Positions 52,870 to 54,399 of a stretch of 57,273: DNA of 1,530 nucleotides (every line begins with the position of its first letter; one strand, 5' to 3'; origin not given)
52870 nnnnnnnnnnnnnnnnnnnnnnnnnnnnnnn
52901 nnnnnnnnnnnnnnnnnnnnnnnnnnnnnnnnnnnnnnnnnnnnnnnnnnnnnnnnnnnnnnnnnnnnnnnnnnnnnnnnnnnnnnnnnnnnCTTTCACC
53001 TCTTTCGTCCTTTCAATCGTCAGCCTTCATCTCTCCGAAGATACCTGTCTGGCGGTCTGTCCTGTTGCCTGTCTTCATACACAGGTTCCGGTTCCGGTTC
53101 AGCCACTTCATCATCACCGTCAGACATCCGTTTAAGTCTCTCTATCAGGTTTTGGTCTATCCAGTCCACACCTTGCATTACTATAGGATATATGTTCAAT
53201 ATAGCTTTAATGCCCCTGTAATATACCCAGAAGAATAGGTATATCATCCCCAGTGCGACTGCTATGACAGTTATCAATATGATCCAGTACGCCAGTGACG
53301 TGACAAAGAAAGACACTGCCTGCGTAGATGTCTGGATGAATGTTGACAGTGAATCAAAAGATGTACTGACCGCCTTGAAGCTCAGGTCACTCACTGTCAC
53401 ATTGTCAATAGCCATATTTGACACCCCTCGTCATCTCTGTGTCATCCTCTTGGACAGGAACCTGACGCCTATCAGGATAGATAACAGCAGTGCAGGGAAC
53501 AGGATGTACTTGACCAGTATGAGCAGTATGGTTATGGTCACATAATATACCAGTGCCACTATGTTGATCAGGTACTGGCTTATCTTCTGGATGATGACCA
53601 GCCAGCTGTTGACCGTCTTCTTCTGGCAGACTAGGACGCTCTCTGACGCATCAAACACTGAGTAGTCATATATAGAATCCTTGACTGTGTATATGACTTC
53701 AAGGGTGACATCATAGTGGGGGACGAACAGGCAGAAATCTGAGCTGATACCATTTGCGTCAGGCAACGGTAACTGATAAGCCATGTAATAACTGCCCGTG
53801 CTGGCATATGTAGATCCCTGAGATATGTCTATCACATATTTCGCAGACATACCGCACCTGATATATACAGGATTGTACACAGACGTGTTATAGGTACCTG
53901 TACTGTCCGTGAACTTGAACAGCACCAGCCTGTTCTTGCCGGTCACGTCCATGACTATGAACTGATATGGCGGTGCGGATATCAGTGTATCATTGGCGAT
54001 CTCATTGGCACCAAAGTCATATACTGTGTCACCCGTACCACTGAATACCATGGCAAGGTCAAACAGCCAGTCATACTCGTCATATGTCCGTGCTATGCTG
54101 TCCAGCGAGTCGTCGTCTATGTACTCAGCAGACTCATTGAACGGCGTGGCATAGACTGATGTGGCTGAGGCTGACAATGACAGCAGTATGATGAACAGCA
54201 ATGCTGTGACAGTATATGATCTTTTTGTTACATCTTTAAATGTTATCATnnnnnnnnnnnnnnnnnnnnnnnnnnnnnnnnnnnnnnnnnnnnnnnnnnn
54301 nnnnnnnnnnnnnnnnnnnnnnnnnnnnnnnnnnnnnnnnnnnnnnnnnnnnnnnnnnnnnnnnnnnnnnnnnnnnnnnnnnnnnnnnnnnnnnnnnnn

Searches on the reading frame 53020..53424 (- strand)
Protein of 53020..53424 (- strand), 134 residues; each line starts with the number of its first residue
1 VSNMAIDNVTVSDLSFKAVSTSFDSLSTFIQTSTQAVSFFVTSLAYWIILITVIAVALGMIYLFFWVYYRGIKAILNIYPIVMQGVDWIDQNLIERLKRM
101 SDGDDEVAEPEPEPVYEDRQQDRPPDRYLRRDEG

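Call 12: search_protein_families(library=pfam, proteins=[window:53020-53424:-], max_evalue=0.1)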
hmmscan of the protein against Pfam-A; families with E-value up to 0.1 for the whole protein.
window:53020-53424:- (134 aa): 1 family
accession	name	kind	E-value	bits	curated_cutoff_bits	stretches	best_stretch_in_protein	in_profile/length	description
PF18927.5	CrtO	-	0.00025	21.8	27.3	1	20-84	50-110/123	Glycosyl-4,4'-diaponeurosporenoate acyltransferase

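Call 13: search_protein_families(library=phrogs, proteins=[window:53020-53424:-], max_evalue=0.1)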
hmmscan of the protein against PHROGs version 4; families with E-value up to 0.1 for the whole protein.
window:53020-53424:- (134 aa): 0 families

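Call 29: search_protein_families(library=ncbifam, proteins=[window:53020-53424:-], max_evalue=1)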
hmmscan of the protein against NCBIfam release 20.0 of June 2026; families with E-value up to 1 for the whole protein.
window:53020-53424:- (134 aa): 0 families

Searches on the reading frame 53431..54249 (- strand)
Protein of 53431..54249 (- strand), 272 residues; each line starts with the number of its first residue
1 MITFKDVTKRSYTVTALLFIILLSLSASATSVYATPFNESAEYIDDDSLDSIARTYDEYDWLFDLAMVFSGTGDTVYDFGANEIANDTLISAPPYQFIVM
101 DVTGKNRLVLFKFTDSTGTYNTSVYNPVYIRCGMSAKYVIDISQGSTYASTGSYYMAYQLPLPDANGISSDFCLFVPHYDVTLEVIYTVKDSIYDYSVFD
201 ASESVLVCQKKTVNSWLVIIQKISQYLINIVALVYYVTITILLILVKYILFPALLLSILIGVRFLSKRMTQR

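Call 12: search_protein_families(library=pfam, proteins=[window:53431-54249:-], max_evalue=0.1)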
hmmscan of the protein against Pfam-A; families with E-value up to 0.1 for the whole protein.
window:53431-54249:- (272 aa): 1 family
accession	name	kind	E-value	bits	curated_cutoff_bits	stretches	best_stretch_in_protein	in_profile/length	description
PF16981.10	Chi-conotoxin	-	0.047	14.4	27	0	19-39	7-27/60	chi-Conotoxin or t superfamily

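Call 13: search_protein_families(library=phrogs, proteins=[window:53431-54249:-], max_evalue=0.1)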
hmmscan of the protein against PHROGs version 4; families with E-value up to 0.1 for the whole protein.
window:53431-54249:- (272 aa): 0 families

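Call 29: search_protein_families(library=ncbifam, proteins=[window:53431-54249:-], max_evalue=1)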
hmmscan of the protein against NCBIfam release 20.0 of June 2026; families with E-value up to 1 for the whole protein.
window:53431-54249:- (272 aa): 0 families

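Call 77: find_related_loci(query=A7, collection=metagenome_contigs, flank=10000)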
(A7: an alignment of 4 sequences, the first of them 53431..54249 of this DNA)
Query A7 (272 aa) in metagenome_contigs; peptide patterns used: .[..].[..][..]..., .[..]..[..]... (x = any residue, [..] = any of these).
135 stretches matched a pattern, but none encodes a relative of the query by tblastn (E <= 1e-3).

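Call 78: find_related_loci(query=A7, collection=viral_contigs, flank=10000)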
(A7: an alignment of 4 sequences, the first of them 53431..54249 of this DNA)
Query A7 (272 aa) in viral_contigs; peptide patterns used: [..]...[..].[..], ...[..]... (x = any residue, [..] = any of these).
69 stretches matched a pattern, but none encodes a relative of the query by tblastn (E <= 1e-3).

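Call 100: search_dna_similar(query=window:53431-54249:-, collection=phages, mode=protein, max_evalue=0.01, max_rows=8)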
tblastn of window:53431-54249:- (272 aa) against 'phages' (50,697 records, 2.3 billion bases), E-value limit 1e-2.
No match.

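Call 108: search_dna_similar(query=window:53431-54249:-, collection=plasmids, mode=protein, max_evalue=0.01, max_rows=8)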
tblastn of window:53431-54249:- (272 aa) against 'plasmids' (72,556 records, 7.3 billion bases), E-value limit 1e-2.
No match.
